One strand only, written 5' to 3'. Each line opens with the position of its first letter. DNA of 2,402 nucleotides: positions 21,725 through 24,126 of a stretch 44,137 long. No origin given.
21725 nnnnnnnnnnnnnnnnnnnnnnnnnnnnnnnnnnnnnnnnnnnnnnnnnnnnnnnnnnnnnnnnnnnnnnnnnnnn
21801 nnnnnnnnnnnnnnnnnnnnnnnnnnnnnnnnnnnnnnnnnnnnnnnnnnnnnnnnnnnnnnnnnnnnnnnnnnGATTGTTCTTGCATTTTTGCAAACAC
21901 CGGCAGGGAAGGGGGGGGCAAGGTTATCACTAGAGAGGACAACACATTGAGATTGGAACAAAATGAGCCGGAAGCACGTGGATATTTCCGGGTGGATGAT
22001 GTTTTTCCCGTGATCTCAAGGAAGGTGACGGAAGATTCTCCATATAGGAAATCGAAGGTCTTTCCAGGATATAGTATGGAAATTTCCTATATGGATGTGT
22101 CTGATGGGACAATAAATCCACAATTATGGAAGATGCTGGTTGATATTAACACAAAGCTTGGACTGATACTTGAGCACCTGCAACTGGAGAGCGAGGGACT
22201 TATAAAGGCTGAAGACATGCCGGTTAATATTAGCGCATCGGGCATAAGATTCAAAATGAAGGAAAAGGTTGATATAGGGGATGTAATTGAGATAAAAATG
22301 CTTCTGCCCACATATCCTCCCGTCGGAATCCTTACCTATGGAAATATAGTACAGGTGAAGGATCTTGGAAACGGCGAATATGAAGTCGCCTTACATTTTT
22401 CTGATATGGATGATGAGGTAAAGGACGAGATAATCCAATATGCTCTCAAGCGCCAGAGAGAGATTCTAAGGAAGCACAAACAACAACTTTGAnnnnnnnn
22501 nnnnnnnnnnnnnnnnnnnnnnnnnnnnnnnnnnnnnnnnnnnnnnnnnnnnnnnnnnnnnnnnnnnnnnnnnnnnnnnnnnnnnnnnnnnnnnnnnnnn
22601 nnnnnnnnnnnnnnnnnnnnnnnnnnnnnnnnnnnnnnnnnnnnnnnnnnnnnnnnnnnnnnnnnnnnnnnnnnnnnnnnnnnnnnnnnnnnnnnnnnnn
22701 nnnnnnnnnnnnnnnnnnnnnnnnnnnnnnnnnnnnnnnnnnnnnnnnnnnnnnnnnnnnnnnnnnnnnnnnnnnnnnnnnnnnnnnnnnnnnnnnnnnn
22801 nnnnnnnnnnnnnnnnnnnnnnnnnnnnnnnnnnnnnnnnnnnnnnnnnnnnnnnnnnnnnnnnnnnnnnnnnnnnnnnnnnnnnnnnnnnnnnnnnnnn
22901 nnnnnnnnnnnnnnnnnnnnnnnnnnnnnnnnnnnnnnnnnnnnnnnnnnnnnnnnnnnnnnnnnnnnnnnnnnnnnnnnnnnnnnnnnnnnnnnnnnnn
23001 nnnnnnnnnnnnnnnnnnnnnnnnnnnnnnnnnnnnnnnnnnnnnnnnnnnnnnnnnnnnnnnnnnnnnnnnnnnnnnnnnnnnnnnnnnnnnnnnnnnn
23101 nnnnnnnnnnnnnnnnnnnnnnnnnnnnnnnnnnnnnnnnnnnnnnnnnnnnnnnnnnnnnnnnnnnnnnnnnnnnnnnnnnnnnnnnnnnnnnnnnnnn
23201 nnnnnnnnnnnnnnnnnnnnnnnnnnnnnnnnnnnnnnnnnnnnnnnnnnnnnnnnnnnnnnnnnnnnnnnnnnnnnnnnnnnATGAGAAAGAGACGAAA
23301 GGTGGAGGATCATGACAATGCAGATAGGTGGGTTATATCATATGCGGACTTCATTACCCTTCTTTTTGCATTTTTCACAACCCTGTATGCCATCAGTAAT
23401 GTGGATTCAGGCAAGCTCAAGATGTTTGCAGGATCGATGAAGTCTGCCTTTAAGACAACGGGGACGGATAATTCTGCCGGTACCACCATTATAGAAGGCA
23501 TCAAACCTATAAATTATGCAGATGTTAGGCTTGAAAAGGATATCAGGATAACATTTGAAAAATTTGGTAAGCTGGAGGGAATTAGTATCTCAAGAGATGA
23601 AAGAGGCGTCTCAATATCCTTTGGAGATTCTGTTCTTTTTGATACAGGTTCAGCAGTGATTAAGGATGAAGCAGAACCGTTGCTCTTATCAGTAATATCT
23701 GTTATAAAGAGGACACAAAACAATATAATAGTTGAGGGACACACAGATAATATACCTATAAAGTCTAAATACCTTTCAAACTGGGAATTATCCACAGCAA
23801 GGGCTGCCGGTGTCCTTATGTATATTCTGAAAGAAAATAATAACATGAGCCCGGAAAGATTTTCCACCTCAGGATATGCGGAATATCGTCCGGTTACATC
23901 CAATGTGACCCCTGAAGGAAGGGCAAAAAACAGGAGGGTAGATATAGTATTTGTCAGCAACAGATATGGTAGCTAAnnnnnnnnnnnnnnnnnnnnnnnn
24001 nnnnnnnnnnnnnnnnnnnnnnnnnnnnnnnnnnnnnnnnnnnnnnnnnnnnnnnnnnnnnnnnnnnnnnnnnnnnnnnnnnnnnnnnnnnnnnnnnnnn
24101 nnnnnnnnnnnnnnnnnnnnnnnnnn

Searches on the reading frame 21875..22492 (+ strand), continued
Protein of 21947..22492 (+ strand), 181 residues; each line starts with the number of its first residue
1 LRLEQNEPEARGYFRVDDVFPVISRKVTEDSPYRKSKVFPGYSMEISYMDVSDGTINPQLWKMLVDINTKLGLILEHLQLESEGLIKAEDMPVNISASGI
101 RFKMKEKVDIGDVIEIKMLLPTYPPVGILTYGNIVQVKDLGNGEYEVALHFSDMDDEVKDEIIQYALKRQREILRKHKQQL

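Call 26: find_related_loci(query=A1, collection=genome_contigs, flank=4000)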
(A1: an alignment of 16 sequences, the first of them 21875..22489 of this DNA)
Query A1 (205 aa) in genome_contigs; peptide patterns used: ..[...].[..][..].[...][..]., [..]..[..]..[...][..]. (x = any residue, [..] = any of these).
204 stretches matched a pattern; 161 encode a relative of the query (tblastn E <= 1e-3); the best 80 are kept; 80 distinct loci.
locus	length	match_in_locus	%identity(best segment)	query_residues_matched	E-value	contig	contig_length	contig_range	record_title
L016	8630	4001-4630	94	1-205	6e-130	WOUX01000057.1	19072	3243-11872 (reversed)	MAG: bacterium isolate X2_MetaBAT.32 scaffold_1873, whole genome shotgun sequence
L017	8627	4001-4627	89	1-204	1e-121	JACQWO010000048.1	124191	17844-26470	MAG: Desulfobacterales bacterium isolate NC_groundwater_1491_Pr4_B-0.1um_43_5 SR1-18-B1_scaffold_172533, whole genome sh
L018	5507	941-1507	63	16-204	6e-78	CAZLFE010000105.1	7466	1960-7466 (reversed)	MAG TPA_asm: uncultured Nitrospiraceae bacterium isolate binchicken_co325_89 genome assembly, contig: NODE_4519_length_7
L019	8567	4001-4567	61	16-204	2e-75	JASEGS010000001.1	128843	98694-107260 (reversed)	MAG: Thermodesulfovibrionales bacterium isolate Yes70-02 NODE_1_length_128843_cov_13.524700, whole genome shotgun sequen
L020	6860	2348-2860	65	33-203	3e-73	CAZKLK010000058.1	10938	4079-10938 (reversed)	MAG TPA_asm: uncultured Nitrospiraceae bacterium isolate binchicken_co377_168 genome assembly, contig: NODE_4512_length_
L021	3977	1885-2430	60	23-204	9e-73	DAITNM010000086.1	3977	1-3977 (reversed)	MAG TPA_asm: Thermodesulfovibrionales bacterium isolate CTOTU14582 NODE_9494_length_3977_cov_10.072157, whole genome sho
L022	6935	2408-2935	63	26-203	1e-71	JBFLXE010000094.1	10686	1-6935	MAG: Nitrospirota bacterium isolate MAG050 MAG050_94, whole genome shotgun sequence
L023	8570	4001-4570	60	16-205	5e-71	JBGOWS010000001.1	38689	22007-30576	MAG: Thermodesulfovibrionia bacterium isolate OBJ_0618_130150_87 k141_1793327_length_38689_cov_15.7420, whole genome sho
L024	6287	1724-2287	59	17-204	4e-71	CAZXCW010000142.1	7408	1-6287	MAG TPA_asm: uncultured Nitrospiraceae bacterium isolate SRP323688_co1_259 genome assembly, contig: NODE_14295_length_74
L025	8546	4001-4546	59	23-204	5e-71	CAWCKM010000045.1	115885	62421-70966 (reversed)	MAG: Nitrospirota bacterium isolate MFD00709.bin.1.4 genome assembly, contig: contig_41677, whole genome shotgun sequenc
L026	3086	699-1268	54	15-204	3e-70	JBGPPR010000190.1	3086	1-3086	MAG: Thermodesulfovibrionia bacterium isolate OBJ1_062018_150_9 k141_311145_length_3086_cov_8.0000, whole genome shotgun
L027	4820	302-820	63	33-204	3e-69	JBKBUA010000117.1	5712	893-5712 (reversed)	MAG: Thermodesulfovibrionales bacterium isolate 21H_023.bin.63 NODE_118_length_5712_cov_7.399823, whole genome shotgun s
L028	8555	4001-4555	59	21-204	6e-69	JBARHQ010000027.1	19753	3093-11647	MAG: Thermodesulfovibrionales bacterium isolate MFD06487_ilm_asm_bin9 k127_82803, whole genome shotgun sequence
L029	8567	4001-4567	56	16-204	4e-69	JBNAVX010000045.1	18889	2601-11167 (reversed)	MAG: Thermodesulfovibrionales bacterium isolate Kamch4342-D-MF-049 bin31.fa-45, whole genome shotgun sequence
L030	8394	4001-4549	58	23-204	3e-68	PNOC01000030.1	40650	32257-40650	MAG: Thermodesulfovibrio sp. isolate SW.3.86 SW_1000460_40650, whole genome shotgun sequence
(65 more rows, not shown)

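Call 37: search_solved_structures(query=A1, max_evalue=1, show_alignments=1)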
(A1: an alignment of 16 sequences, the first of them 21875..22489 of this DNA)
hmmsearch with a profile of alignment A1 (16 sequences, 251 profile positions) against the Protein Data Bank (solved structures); distinct sequences matched with E-value up to 1: 2.
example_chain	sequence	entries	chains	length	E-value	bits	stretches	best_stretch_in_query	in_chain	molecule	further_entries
5vx6_A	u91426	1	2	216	0.13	14.8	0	160-240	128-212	Uncharacterized protein YpfA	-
5c2x_A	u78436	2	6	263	0.61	12.6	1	133-170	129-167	Deoxyribose-phosphate aldolase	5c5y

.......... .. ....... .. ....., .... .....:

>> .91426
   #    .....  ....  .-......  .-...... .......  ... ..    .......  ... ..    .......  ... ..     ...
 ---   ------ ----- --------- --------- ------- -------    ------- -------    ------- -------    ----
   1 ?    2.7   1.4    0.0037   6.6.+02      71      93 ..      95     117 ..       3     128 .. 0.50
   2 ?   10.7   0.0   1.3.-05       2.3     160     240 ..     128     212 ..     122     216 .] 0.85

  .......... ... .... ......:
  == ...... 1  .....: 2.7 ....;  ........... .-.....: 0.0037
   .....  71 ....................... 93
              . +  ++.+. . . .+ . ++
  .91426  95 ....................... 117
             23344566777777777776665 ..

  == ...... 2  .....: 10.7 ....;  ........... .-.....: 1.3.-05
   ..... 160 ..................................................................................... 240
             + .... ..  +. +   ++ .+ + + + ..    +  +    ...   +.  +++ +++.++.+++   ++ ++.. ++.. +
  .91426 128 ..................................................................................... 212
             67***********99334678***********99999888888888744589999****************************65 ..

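Call 38: search_protein_families(library=ncbifam, proteins=[window:21947-22492:+, P0005], max_evalue=0.01)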
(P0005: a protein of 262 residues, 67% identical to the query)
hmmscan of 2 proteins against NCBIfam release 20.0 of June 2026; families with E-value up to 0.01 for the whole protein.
window:21947-22492:+ (181 aa): 1 family
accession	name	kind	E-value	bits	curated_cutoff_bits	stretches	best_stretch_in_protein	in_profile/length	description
TIGR02266.1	gmx_TIGR02266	paralog_domain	0.00018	21.6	68.7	1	87-164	16-93/96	TIGR02266 family protein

P0005 (262 aa): 1 family
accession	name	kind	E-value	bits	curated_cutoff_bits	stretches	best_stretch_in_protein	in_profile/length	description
TIGR02266.1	gmx_TIGR02266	paralog_domain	0.00019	21.5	68.7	1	158-234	17-93/96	TIGR02266 family protein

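Call 40: find_encoding_contigs(protein=window:21947-22492:+, flank=1500, max_places=10)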
Protein window:21947-22492:+ (181 aa): 1 contig read that carries it; 1 place shown.
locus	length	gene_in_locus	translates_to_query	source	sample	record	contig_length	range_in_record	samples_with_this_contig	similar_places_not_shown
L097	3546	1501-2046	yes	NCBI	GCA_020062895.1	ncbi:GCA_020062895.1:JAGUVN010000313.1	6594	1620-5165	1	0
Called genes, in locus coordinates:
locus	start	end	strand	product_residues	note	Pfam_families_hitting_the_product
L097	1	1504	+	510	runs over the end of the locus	PF00072:Response_reg, PF01590:GAF (weak), PF13492:GAF_3 (weak), PF13185:GAF_2 (weak), PF01966:HD, PF13487:HD_5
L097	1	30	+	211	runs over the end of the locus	PF00072:Response_reg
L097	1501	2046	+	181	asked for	PF07238:PilZ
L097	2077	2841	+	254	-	PF20560:MotA_N, PF01618:MotA_ExbB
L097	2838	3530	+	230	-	PF13677:MotB_plug, PF00691:OmpA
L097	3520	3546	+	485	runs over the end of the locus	?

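Call 41: find_encoding_contigs(protein=P0001, flank=1500, max_places=10)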
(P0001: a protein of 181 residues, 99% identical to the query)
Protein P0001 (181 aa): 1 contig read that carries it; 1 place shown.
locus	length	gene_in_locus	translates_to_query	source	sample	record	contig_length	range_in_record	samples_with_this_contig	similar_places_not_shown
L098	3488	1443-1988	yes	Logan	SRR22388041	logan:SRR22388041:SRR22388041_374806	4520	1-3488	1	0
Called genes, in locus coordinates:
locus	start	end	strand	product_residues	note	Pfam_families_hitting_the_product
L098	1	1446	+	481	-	?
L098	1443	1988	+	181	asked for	PF07238:PilZ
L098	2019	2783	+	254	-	PF20560:MotA_N, PF01618:MotA_ExbB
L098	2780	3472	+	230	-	PF13677:MotB_plug, PF00691:OmpA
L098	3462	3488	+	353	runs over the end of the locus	?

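Call 50: predict_structure(alignment_id=A2)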
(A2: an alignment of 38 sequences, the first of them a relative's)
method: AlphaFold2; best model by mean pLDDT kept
length: 262 residues; sequences in the alignment: 38
mean_pLDDT: 81.1   pTM: 0.57
mean pLDDT of the five models: 81.1, 80.3, 79.9, 79.0, 78.3
residues with pLDDT >= 90: 69; 70-90: 148; 50-70: 30; < 50: 15
segments of 3 or more residues with pLDDT < 50: 112-119, 259-262
pLDDT, mean of each block of 10 residues (from residue 1): 85 78 91 87 82 83 91 83 72 83 67 44 71 84 84 88 89 90 91 87 86 89 86 88 78 58 45
secondary structure, 60 per line:
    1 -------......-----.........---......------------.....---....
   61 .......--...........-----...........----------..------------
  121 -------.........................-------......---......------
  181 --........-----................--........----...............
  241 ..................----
elements in order: E8-13 E19-27 E31-36 E49-53 E57-67 E70-80 E86-96 H128-152 E160-165 E169-174 E183-190 E196-211 E214-221 H226-258

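Call 52: fold_search(model_id=the predicted structure, library=pdb)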
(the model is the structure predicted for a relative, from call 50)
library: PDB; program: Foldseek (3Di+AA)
matches with E <= 10: 946; with E <= 0.001: 22
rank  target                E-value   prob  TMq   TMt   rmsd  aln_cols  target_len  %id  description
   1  5vx6_A                1.2e-09  1.00  0.38  0.46  10.8       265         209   15  Structure of Bacillus subtilis Inhibitor of motility (MotI/DgrA) (released 2017-11-22)
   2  5vx6_B                1.7e-08  1.00  0.36  0.44  10.3       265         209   16  Structure of Bacillus subtilis Inhibitor of motility (MotI/DgrA) (released 2017-11-22)
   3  2rde_A                1.1e-07  1.00  0.25  0.28  12.3       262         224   11  Crystal structure of VCA0042 complexed with c-di-GMP (released 2007-10-30)
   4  2rde_B                2.3e-07  1.00  0.26  0.29  11.8       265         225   10  Crystal structure of VCA0042 complexed with c-di-GMP (released 2007-10-30)
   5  1yln                  2.4e-06  1.00  0.21  0.24  14.6       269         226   13  The Crystal Structure of the Protein of Unknown Function VCA0042 from Vibrio cholerae O1 (released 2005-03-08)
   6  3kyg_A                6.2e-06  1.00  0.21  0.24  16.4       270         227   13  Crystal structure of VCA0042 (L135R) complexed with c-di-GMP (released 2010-04-14)
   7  5kec_D                6.5e-06  1.00  0.39  0.44   7.1       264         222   11  Structure of K. pneumonia MrkH in its apo state. (released 2016-08-17)
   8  5kgo_A                6.9e-06  1.00  0.31  0.36  11.2       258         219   12  Structure of K. pneumonia MrkH-c-di-GMP complex (released 2016-08-17)
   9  3kyf                  7.6e-06  1.00  0.36  0.40  11.1       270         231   11  Crystal structure of P4397 complexed with c-di-GMP (released 2010-04-14)
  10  5y6f                  9.4e-06  1.00  0.30  0.33  10.0       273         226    9  Crystal structure of YcgR in complex with c-di-GMP from Escherichia coli (released 2018-07-18)
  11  5ked_A                2.3e-05  1.00  0.38  0.42   7.3       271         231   10  Structure of the 2.65 Angstrom P2(1) crystal of K. pneumonia MrkH (released 2016-08-17)
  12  5kec_A                2.5e-05  1.00  0.41  0.44   7.0       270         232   11  Structure of K. pneumonia MrkH in its apo state. (released 2016-08-17)
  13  3rqa_A                3.6e-05  1.00  0.40  0.56   7.4       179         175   17  The Crystal Structure of a Pathogenic Protein from the Xanthomonas campestris Reveals a New Tetrameric PilZ Domain Sel (released 2012-03-14)
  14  5ejl                  4.0e-05  1.00  0.27  0.29  10.9       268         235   10  MrkH, A novel c-di-GMP dependence transcription regulatory factor. (released 2016-10-19)
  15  3rqa_C                4.4e-05  1.00  0.39  0.55   7.6       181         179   18  The Crystal Structure of a Pathogenic Protein from the Xanthomonas campestris Reveals a New Tetrameric PilZ Domain Sel (released 2012-03-14)
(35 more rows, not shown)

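Call 59: list_cluster_members(proteins=[P0121, P0001, P0122])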
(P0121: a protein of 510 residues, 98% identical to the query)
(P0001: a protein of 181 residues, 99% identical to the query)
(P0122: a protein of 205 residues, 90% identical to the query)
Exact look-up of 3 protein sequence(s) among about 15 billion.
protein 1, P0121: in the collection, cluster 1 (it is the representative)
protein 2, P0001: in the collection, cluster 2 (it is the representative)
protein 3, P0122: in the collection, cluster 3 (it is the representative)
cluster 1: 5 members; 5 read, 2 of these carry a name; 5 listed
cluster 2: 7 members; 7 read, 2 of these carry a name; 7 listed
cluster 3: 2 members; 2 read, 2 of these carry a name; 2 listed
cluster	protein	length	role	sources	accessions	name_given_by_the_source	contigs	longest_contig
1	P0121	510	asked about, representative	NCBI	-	-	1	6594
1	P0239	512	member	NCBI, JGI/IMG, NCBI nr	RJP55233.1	MAG: response regulator [Deltaproteobacteria bacterium] | putative nucleotidyltransferase with HDIG domain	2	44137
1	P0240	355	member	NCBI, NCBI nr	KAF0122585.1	MAG: response regulator receiver [bacterium]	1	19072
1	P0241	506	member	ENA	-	-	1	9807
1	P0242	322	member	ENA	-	-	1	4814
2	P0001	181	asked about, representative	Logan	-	-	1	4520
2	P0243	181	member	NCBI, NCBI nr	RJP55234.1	MAG: PilZ domain-containing protein [Deltaproteobacteria bacterium]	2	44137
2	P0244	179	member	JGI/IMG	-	hypothetical protein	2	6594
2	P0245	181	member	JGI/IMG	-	-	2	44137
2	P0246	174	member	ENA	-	-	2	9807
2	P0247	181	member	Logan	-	-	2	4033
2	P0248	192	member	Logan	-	-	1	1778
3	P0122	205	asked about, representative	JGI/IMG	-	putative nucleotidyltransferase with HDIG domain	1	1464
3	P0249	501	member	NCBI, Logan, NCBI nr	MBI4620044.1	MAG: response regulator [Desulfobacterales bacterium] | response regulator [Desulfobacterales bacterium]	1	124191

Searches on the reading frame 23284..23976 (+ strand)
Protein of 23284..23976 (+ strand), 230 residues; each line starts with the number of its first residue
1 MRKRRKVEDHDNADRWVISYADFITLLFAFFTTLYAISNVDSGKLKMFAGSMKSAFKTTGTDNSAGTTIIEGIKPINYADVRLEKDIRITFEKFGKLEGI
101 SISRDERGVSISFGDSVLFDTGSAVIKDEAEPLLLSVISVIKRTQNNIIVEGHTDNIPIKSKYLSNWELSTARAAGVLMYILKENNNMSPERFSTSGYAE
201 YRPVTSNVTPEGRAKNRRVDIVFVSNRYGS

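Call 9: find_encoding_contigs(protein=window:23284-23976:+, flank=6000, max_places=10)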
Protein window:23284-23976:+ (230 aa): 8 contigs read that carry it; 8 places shown.
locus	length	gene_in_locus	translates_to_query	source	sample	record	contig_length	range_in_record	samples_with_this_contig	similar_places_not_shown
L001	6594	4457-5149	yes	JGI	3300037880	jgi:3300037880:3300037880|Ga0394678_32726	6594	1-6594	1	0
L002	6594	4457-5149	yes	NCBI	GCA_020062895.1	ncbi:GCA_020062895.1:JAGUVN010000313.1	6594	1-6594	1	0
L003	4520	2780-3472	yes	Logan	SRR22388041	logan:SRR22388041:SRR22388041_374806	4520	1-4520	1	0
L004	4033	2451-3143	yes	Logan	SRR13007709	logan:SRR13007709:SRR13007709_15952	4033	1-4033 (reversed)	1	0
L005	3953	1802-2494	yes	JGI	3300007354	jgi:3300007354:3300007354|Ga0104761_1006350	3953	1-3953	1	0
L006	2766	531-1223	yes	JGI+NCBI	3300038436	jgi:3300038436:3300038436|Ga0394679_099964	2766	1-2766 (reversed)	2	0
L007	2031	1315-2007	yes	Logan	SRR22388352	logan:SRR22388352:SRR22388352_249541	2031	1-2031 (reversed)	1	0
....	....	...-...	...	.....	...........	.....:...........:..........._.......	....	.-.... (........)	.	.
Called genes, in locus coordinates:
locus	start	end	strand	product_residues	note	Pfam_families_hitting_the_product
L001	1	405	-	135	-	?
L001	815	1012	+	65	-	-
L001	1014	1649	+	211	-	PF00072:Response_reg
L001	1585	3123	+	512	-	PF00072:Response_reg, PF01590:GAF (weak), PF13492:GAF_3 (weak), PF13185:GAF_2 (weak), PF01966:HD, PF13487:HD_5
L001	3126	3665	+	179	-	PF07238:PilZ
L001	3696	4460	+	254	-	PF20560:MotA_N, PF01618:MotA_ExbB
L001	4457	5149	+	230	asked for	PF13677:MotB_plug, PF00691:OmpA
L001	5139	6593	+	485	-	?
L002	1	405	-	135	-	?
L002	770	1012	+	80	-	-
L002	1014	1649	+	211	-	PF00072:Response_reg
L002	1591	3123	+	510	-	PF00072:Response_reg, PF01590:GAF (weak), PF13492:GAF_3 (weak), PF13185:GAF_2 (weak), PF01966:HD, PF13487:HD_5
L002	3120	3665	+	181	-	PF07238:PilZ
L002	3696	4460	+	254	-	PF20560:MotA_N, PF01618:MotA_ExbB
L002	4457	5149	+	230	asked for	PF13677:MotB_plug, PF00691:OmpA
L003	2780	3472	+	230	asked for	PF13677:MotB_plug, PF00691:OmpA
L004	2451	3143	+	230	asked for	PF13677:MotB_plug, PF00691:OmpA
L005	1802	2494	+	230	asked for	PF13677:MotB_plug, PF00691:OmpA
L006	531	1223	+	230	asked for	PF13677:MotB_plug, PF00691:OmpA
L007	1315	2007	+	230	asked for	PF13677:MotB_plug, PF00691:OmpA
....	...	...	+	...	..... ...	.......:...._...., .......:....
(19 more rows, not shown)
